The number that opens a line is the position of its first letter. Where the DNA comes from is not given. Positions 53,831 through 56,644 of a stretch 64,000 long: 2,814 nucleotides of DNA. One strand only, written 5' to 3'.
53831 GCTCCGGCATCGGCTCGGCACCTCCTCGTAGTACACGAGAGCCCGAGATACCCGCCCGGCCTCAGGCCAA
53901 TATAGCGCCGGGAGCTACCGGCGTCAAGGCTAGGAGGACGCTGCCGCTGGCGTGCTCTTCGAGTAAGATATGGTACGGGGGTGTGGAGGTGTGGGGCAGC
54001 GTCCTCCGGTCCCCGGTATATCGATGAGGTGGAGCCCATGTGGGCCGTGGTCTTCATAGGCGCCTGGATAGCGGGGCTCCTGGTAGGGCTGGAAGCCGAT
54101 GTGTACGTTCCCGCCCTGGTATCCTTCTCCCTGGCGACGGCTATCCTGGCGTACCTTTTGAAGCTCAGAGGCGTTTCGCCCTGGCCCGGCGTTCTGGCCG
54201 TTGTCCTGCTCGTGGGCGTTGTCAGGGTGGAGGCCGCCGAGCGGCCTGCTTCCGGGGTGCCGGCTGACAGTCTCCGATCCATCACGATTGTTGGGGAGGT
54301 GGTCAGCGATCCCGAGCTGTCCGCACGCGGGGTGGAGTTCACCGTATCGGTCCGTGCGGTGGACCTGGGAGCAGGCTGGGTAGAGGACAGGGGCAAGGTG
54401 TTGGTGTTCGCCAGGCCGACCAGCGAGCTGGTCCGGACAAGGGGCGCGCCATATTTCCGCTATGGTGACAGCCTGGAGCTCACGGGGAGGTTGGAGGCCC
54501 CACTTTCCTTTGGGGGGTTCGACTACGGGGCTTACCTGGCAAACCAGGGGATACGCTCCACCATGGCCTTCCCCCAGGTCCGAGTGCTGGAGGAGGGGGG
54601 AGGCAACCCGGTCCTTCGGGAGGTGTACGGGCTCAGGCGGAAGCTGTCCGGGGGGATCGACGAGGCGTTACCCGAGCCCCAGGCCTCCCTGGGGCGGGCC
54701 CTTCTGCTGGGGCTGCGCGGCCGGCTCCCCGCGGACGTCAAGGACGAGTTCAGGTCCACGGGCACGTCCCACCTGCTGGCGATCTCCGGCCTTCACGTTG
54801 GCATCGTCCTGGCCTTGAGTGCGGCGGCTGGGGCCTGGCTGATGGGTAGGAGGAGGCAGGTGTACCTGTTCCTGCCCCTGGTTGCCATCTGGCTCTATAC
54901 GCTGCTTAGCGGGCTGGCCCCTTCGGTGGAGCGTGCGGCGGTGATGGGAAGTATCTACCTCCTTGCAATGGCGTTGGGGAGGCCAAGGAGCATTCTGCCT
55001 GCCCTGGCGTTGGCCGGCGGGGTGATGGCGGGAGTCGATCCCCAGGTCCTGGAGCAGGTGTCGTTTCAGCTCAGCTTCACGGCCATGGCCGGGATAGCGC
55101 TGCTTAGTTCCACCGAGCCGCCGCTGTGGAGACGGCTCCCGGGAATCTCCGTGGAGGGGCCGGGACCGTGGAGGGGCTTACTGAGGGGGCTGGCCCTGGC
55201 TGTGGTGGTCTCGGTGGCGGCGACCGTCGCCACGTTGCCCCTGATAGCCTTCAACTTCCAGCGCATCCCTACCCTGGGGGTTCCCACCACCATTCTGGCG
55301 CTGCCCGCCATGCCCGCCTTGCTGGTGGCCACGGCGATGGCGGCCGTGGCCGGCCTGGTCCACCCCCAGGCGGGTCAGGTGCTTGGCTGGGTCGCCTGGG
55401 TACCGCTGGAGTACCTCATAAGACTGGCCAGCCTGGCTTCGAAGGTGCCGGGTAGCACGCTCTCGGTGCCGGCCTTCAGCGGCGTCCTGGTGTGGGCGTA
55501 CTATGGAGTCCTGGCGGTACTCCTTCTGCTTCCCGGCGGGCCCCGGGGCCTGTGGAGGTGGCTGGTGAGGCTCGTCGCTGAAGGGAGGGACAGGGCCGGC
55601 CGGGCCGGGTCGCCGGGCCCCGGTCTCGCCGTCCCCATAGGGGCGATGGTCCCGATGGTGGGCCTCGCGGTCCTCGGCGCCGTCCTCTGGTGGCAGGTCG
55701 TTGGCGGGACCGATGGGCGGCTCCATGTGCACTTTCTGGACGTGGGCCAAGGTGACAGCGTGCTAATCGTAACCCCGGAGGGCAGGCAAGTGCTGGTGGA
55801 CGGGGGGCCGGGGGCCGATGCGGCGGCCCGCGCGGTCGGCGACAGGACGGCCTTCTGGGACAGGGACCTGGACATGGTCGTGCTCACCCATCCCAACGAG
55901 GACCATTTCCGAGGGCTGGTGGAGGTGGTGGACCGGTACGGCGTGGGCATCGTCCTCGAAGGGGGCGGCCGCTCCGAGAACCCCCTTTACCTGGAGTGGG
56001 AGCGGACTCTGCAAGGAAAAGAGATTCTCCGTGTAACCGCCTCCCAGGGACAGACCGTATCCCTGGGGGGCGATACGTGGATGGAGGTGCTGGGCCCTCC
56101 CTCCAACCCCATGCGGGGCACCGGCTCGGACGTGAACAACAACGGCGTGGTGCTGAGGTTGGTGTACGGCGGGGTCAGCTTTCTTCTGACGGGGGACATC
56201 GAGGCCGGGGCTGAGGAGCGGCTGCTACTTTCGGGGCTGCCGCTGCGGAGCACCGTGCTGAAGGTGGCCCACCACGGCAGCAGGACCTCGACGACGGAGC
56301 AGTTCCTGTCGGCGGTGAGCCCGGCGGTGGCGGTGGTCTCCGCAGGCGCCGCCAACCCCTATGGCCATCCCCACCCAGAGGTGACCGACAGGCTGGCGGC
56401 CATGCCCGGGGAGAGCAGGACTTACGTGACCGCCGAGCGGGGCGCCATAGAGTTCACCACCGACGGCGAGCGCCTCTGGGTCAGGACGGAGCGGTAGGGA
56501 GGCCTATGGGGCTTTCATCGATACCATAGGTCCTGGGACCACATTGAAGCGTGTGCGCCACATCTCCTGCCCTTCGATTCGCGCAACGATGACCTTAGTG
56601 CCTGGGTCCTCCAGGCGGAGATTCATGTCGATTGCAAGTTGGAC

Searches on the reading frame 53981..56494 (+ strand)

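Call 73: search_protein_families(library=pfam, proteins=[window:53981-56494:+], max_evalue=0.01)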
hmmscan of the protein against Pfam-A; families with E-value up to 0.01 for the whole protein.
window:53981-56494:+ (838 aa): 4 families
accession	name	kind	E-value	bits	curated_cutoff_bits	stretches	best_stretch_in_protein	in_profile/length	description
PF03772.21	Competence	-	5.4e-54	183.8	23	1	241-518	1-267/270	Competence protein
PF13567.11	DUF4131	-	1e-23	84.3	31.6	1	46-201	9-163/165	Domain of unknown function (DUF4131)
PF00753.33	Lactamase_B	-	1.6e-14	54.7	22.7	1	587-789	2-195/196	Metallo-beta-lactamase superfamily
PF12706.13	Lactamase_B_2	-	0.0023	18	27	1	602-651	1-52/200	Beta-lactamase superfamily domain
